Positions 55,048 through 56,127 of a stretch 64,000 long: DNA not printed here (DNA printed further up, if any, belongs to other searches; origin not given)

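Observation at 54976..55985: Methyltransferase-like gene plus 73 aa ORF inserted inside the complex I operon between nuoE and nuoF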

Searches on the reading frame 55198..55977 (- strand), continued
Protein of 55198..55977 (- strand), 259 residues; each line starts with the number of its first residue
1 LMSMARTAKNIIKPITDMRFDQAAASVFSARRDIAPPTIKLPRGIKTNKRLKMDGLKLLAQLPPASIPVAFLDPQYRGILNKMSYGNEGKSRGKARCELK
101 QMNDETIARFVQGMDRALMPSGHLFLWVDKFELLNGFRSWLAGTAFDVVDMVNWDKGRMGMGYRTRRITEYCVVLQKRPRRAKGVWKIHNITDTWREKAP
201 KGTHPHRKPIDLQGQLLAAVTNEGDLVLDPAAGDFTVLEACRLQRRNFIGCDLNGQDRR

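Call 20: find_encoding_contigs(protein=P0002, flank=6000, max_places=3)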
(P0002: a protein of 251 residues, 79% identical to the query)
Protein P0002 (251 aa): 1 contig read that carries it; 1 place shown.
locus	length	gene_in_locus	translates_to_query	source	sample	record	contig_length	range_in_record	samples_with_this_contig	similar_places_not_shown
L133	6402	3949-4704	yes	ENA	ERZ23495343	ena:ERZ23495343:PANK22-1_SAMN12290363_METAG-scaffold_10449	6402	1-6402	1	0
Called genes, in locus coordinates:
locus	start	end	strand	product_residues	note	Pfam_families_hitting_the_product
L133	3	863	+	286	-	?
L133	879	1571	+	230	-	-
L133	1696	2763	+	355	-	PF13175:AAA_15, PF13304:AAA_21, PF20469:OLD-like_TOPRIM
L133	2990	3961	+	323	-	PF12760:Zn_ribbon_IS1595, PF12762:DDE_Tnp_IS1595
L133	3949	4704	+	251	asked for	PF01555:N6_N4_Mtase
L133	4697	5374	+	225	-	-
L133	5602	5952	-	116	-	-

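Call 21: find_encoding_contigs(protein=P0004, flank=6000, max_places=3)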
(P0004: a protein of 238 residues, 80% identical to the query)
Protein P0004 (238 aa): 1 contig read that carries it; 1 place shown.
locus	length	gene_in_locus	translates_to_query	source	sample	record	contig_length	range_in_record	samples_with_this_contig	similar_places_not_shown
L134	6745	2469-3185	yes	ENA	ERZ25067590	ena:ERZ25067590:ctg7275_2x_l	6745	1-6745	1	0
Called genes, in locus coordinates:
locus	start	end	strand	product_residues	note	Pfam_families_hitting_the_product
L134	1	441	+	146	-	?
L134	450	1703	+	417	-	PF00346:Complex1_49kDa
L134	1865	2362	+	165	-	PF01257:2Fe-2S_thioredx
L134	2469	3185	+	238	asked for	PF01555:N6_N4_Mtase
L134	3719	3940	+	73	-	-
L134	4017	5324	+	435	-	PF01512:Complex1_51K, PF22461:SLBB_2, PF10531:SLBB, PF10589:NADH_4Fe-4S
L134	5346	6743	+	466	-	?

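Call 22: find_encoding_contigs(protein=P0007, flank=6000, max_places=3)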
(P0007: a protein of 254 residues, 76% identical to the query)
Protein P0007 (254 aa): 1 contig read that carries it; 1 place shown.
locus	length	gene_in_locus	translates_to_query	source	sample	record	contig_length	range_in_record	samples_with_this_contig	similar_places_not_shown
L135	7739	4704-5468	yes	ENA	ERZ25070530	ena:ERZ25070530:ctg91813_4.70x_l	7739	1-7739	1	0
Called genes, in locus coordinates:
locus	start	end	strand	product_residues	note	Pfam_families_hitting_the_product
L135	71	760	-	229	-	-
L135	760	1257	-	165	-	PF01636:APH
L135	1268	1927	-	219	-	PF01636:APH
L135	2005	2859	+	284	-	PF00753:Lactamase_B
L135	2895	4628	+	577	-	PF04273:BLH_phosphatase, PF07992:Pyr_redox_2 (faint)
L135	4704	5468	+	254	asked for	PF01555:N6_N4_Mtase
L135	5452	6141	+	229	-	-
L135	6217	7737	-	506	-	?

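Call 25: search_protein_families(library=pfam, proteins=[L133:4697-5371:+, L135:5452-6138:+], max_evalue=1)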
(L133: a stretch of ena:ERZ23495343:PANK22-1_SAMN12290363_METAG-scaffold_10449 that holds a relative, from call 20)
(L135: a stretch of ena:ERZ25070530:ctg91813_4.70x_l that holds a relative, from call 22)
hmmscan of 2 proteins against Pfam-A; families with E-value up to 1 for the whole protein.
L133:4697-5371:+ (225 aa): 0 families

L135:5452-6138:+ (229 aa): 0 families

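Call 26: search_solved_structures(query=L135:5452-6138:+, max_evalue=10)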
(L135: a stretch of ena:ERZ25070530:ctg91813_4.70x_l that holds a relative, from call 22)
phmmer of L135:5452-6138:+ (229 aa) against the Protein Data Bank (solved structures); distinct sequences matched with E-value up to 10: 3.
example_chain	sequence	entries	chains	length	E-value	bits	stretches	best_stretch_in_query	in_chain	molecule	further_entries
5yep_B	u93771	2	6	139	0.77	12.6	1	81-156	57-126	Toxin-antitoxin system toxin HepN family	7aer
6m6u_B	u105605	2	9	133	0.81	12.5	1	81-155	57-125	Toxin-antitoxin system toxin HepN family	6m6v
9w6y_A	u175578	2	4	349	1.3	11.8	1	119-158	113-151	L-galactose dehydrogenase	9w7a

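Call 27: search_solved_structures(query=A1, max_evalue=0.001, show_alignments=2)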
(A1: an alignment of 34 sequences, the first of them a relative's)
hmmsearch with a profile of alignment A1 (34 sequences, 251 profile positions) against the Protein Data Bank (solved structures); distinct sequences matched with E-value up to 0.001: 11.
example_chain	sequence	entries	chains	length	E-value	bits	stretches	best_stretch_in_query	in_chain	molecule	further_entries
1g60_A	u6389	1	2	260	2.4e-10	43.6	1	189-250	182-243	Adenine-specific Methyltransferase MboIIA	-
8urk_A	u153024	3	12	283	4.5e-10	42.7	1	179-250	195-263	Methyltransferase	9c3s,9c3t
9c3u_A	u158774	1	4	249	1e-09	41.6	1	179-250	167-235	Methyltransferase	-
8s9n_A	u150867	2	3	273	2.2e-08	37.2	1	43-250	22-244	DNA cytosine-N4 methyltransferase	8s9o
8s9m_A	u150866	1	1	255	2.9e-08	36.8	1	44-250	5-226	DNA cytosine-N4 methyltransferase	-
5hfj_A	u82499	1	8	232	1.2e-07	34.8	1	113-249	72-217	Adenine specific DNA methyltransferase (DpnA)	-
5hek_A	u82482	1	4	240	1.3e-07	34.6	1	113-249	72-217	Adenine specific DNA methyltransferase (DpnA)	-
6pbd_A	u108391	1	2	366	2.1e-05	27.4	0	196-248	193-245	Modification methylase CcrMI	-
1eg2_A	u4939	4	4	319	0.00018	24.3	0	178-248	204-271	MODIFICATION METHYLASE RSRI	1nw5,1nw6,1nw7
2zie_A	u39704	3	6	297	0.0002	24.2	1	196-249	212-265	Putative modification methylase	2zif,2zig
1nw8_A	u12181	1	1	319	0.00057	22.7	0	178-248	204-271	MODIFICATION METHYLASE RSRI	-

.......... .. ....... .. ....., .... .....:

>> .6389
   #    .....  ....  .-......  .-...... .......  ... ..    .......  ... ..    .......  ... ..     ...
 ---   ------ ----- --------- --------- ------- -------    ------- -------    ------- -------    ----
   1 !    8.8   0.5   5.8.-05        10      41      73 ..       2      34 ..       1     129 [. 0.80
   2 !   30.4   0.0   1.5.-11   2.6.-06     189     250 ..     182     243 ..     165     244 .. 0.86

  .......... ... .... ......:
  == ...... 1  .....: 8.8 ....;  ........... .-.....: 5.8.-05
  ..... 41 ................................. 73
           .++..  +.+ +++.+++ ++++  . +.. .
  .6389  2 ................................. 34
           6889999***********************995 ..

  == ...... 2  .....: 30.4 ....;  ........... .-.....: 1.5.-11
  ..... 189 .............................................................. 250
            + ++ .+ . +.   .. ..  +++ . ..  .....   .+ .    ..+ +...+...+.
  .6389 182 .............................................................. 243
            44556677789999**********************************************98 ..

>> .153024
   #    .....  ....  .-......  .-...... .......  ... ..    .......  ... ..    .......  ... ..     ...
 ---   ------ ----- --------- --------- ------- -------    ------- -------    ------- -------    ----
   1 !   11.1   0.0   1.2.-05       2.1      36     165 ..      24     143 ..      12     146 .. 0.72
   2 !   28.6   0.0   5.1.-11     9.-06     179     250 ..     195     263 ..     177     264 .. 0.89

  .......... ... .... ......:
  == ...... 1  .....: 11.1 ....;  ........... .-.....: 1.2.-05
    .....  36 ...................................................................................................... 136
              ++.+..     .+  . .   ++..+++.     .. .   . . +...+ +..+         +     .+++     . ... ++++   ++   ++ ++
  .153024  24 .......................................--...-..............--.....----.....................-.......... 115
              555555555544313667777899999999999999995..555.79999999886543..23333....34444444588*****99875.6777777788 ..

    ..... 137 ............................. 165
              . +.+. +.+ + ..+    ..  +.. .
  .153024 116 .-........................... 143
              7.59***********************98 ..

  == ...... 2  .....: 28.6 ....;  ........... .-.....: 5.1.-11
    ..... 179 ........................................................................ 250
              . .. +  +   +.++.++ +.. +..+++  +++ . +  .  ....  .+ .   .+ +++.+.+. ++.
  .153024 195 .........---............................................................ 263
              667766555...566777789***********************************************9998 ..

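Call 28: find_homologous_proteins(query=L135:5452-6138:+)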
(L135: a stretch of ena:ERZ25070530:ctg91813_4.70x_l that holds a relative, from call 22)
Query L135:5452-6138:+ (229 aa): 341 proteins with E <= 0.001 among 517 candidates; the best 120 are listed.
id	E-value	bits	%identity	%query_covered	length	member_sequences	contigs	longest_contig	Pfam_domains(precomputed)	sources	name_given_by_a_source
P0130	8.6e-147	504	100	100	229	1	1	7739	-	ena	-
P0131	1.6e-93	330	67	98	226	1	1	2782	-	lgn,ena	-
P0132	1.2e-92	327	66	96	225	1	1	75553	-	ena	-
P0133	1.3e-92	327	67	96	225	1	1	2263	-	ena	-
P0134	1.9e-91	323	67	96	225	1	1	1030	-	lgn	-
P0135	2.1e-91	323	65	96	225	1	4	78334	-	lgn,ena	-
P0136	2.3e-90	320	66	96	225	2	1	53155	-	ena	-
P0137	1.4e-89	317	67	98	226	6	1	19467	-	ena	-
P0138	2.0e-89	317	65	97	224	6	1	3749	-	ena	-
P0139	2.4e-89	317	65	98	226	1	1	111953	-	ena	-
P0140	8.2e-89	315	67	91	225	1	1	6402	-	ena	-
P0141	8.3e-89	315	64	96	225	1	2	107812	-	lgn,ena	-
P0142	1.3e-88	314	66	98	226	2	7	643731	-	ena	-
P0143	3.9e-88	313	66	98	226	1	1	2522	-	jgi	-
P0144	5.2e-88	312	67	97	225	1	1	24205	-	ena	-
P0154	5.2e-84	299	60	96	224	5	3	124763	-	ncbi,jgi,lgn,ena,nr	ncbi:MAG: restriction endonuclease [Chloroflexota bacterium]|nr:restriction endonuclease [Chloroflex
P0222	1.3e-74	269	56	97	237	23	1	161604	-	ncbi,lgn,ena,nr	ncbi:MAG: restriction endonuclease [Candidatus Poribacteria bacterium]|nr:restriction endonuclease [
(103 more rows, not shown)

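Call 42: predict_structure(alignment_id=A2)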
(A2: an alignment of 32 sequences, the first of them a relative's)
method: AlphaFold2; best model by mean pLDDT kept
length: 229 residues; sequences in the alignment: 32
mean_pLDDT: 89.5   pTM: 0.83
mean pLDDT of the five models: 89.5, 88.9, 88.4, 88.0, 87.4
residues with pLDDT >= 90: 156; 70-90: 60; 50-70: 10; < 50: 3
segments of 3 or more residues with pLDDT < 50: none
pLDDT, mean of each block of 10 residues (from residue 1): 73 77 91 90 91 94 90 95 88 86 95 81 86 92 93 93 92 97 97 89 95 95 77
secondary structure, 60 per line:
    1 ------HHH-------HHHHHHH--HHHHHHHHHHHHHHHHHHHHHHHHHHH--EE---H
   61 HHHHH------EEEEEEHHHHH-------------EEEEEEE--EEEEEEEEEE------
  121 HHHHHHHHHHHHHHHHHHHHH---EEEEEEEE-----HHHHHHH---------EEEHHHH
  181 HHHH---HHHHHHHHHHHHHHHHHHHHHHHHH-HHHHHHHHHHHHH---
elements in order: H17-23 H26-52 H60-65 E72-77 H78-82 E96-102 E105-114 H121-141 E145-152 H158-164 E174-176 H177-184 H188-212 H214-226

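Call 49: predict_structure(alignment_id=A1)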
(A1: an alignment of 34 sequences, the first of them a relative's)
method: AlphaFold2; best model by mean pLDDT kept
length: 258 residues; sequences in the alignment: 34
mean_pLDDT: 78.6   pTM: 0.80
mean pLDDT of the five models: 78.6, 77.2, 76.1, 75.8, 74.4
residues with pLDDT >= 90: 126; 70-90: 52; 50-70: 36; < 50: 44
segments of 3 or more residues with pLDDT < 50: 1-26, 91-97, 160-164, 255-258
pLDDT, mean of each block of 10 residues (from residue 1): 42 36 46 78 93 93 96 70 57 51 91 96 92 89 95 76 64 90 80 89 82 95 95 93 96 55
secondary structure, 60 per line:
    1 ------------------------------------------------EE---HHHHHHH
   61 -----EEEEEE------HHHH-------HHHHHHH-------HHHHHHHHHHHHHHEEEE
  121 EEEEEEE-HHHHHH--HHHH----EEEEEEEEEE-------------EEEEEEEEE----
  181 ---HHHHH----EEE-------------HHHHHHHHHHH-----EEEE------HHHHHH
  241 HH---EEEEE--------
elements in order: H54-60 E66-71 H78-81 H89-95 H103-116 E117-127 H129-134 H137-140 E145-154 E168-176 H184-188 E193-195 H209-219 E225-228 H235-242 E246-250

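Call 54: search_protein_families(library=ncbifam, proteins=[P0130, P0154, P0222], max_evalue=1)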
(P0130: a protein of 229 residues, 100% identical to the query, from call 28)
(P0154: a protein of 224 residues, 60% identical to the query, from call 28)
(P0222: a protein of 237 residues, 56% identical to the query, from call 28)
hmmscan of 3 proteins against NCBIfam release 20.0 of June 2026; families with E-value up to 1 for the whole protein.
P0130 (229 aa): 0 families

P0154 (224 aa): 1 family
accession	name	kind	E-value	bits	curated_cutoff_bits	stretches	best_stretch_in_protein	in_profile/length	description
NF008370.0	PRK11169.1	equivalog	0.077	12.7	233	1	154-214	85-142/164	leucine-responsive transcriptional regulator Lrp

P0222 (237 aa): 0 families

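Call 55: search_dna_similar(query=P0130, collection=plasmids, mode=protein, max_rows=15)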
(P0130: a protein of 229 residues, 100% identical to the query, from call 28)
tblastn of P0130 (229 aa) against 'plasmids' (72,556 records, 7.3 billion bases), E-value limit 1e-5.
Records with a match: 5; places in all: 5; records where one place covers at least 80% of the query: 5.
Best place of each record, by identity: <60% 5.
By first word of the organism name: Campylobacter 5.
By predicted mobility (MOB-suite, as given by PLSDB): conjugative 5.
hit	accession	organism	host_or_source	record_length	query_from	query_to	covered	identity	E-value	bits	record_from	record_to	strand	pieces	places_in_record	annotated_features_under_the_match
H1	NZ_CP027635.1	Campylobacter coli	turkey,meat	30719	17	226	92%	37.7%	1e-39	152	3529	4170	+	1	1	restriction endonuclease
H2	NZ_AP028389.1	Campylobacter jejuni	Homo sapiens,feces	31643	17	226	92%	37.7%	1e-35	140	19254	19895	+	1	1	restriction endonuclease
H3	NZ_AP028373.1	Campylobacter coli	Homo sapiens,feces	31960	17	226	92%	37.7%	1e-35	140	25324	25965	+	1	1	restriction endonuclease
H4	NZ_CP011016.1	Campylobacter coli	Homo sapiens,feces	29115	17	223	90%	36.8%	6e-38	146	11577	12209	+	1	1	hypothetical protein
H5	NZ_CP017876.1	Campylobacter coli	pork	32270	17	223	90%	36.8%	6e-38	146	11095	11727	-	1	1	hypothetical protein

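Call 56: fold_search(model_id=the predicted structure, library=pdb)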
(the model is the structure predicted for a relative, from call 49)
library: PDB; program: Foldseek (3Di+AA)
matches with E <= 10: 1330; with E <= 0.001: 164
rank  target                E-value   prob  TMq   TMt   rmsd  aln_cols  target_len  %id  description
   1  8s9o_A                4.4e-15  1.00  0.58  0.65   4.9       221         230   24  DNA cytosine-N4 methyltransferase (residues 61-324) from the Bdelloid rotifer Adineta vaga - P1 crystal form (released 2023-08-02)
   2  8s9o_B                1.3e-14  1.00  0.59  0.68   4.2       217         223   24  DNA cytosine-N4 methyltransferase (residues 61-324) from the Bdelloid rotifer Adineta vaga - P1 crystal form (released 2023-08-02)
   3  8s9n                  1.8e-14  1.00  0.57  0.65   4.6       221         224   24  DNA cytosine-N4 methyltransferase (residues 61-324) from the Bdelloid rotifer Adineta vaga - C2 crystal form (released 2023-08-02)
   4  1g60_B                2.3e-14  1.00  0.58  0.65   6.1       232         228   22  Crystal Structure of Methyltransferase MboIIa (Moraxella bovis) (released 2002-05-01)
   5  6pbd_B                5.6e-14  1.00  0.61  0.48   4.0       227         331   18  DNA N6-Adenine Methyltransferase CcrM In Complex with Double-Stranded DNA Oligonucleotide Containing Its Recognition S (released 2019-10-23)
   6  9c3s_A                5.6e-14  1.00  0.58  0.60   7.0       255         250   23  Crystal structure of DNA N6-Adenine Methyltransferase M.BceJIV from Burkholderia cenocepacia in complex with duplex DN (released 2024-09-11)
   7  8s9m                  8.6e-14  1.00  0.65  0.69   4.1       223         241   23  DNA cytosine-N4 methyltransferase (residues 79-324) from the Bdelloid rotifer Adineta vaga (released 2023-08-02)
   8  8urk_A                9.7e-14  1.00  0.59  0.60   6.9       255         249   23  Crystal structure of DNA N6-Adenine Methyltransferase M.BceJIV from Burkholderia cenocepacia in complex with duplex DN (released 2024-09-11)
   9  1g60_A                1.3e-13  1.00  0.56  0.60   7.4       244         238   22  Crystal Structure of Methyltransferase MboIIa (Moraxella bovis) (released 2002-05-01)
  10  9c3u_A                2.3e-13  1.00  0.59  0.61   6.3       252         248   22  Crystal structure of DNA N6-Adenine Methyltransferase M.BceJIV from Burkholderia cenocepacia in complex with duplex DN (released 2024-09-11)
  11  8urk_D                7.4e-13  1.00  0.58  0.61   6.1       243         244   22  Crystal structure of DNA N6-Adenine Methyltransferase M.BceJIV from Burkholderia cenocepacia in complex with duplex DN (released 2024-09-11)
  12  9c3s_D                1.0e-12  1.00  0.57  0.61   7.1       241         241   24  Crystal structure of DNA N6-Adenine Methyltransferase M.BceJIV from Burkholderia cenocepacia in complex with duplex DN (released 2024-09-11)
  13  6pbd_A                1.1e-12  1.00  0.59  0.45   5.8       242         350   16  DNA N6-Adenine Methyltransferase CcrM In Complex with Double-Stranded DNA Oligonucleotide Containing Its Recognition S (released 2019-10-23)
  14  9c3s_C                1.1e-12  1.00  0.57  0.60   6.9       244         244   21  Crystal structure of DNA N6-Adenine Methyltransferase M.BceJIV from Burkholderia cenocepacia in complex with duplex DN (released 2024-09-11)
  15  2zif_B                6.1e-12  1.00  0.55  0.58   5.7       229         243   20  Crystal Structure of TTHA0409, Putative DNA Modification Methylase from Thermus thermophilus HB8- Complexed with S-Ade (released 2008-07-29)
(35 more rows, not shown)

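Call 57: get_annotated_region(hit=H1, flank=3000)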
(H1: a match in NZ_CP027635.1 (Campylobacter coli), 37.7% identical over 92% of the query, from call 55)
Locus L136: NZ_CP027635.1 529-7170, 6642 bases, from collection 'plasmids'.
description: Campylobacter coli strain meC0281 plasmid unnamed1, complete sequence
organism: Campylobacter coli (NCBI taxid 195)
taxonomy: Bacteria; Campylobacterota; Epsilonproteobacteria; Campylobacterales; Campylobacteraceae; Campylobacter; Campylobacter coli
host: -; source: turkey,meat; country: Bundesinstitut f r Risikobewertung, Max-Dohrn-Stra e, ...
typing (MOB-suite, as given by PLSDB): conjugative; relaxase MOBP; mating-pair formation MPF_T
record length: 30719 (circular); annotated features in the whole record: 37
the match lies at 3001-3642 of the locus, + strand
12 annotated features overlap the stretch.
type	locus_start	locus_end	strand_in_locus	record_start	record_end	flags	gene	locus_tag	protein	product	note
CDS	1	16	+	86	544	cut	-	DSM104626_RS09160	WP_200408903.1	GNAT family N-acetyltransferase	-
CDS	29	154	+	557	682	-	-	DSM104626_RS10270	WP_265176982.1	hypothetical protein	-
CDS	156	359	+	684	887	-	-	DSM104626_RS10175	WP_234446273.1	hypothetical protein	-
CDS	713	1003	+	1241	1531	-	-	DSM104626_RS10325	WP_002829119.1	hypothetical protein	-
CDS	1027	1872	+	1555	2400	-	-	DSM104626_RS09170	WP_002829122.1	replication/maintenance protein RepL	-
CDS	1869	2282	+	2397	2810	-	-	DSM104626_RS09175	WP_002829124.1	type II toxin-antitoxin system VapC family toxin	-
CDS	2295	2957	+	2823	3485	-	-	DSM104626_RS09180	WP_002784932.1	DNA methyltransferase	GO:0006306 - DNA methylation [Evidence IEA]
CDS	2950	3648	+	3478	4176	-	-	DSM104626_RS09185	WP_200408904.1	restriction endonuclease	-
CDS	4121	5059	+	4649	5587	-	trbB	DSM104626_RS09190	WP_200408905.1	P-type conjugative transfer ATPase TrbB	-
CDS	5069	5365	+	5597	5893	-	-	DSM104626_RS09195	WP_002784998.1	TrbC/VirB2 family protein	-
CDS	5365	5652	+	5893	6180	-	trbD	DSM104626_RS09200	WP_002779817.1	conjugal transfer protein TrbD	-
CDS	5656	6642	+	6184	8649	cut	-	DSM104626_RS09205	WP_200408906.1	conjugal transfer protein TrbE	-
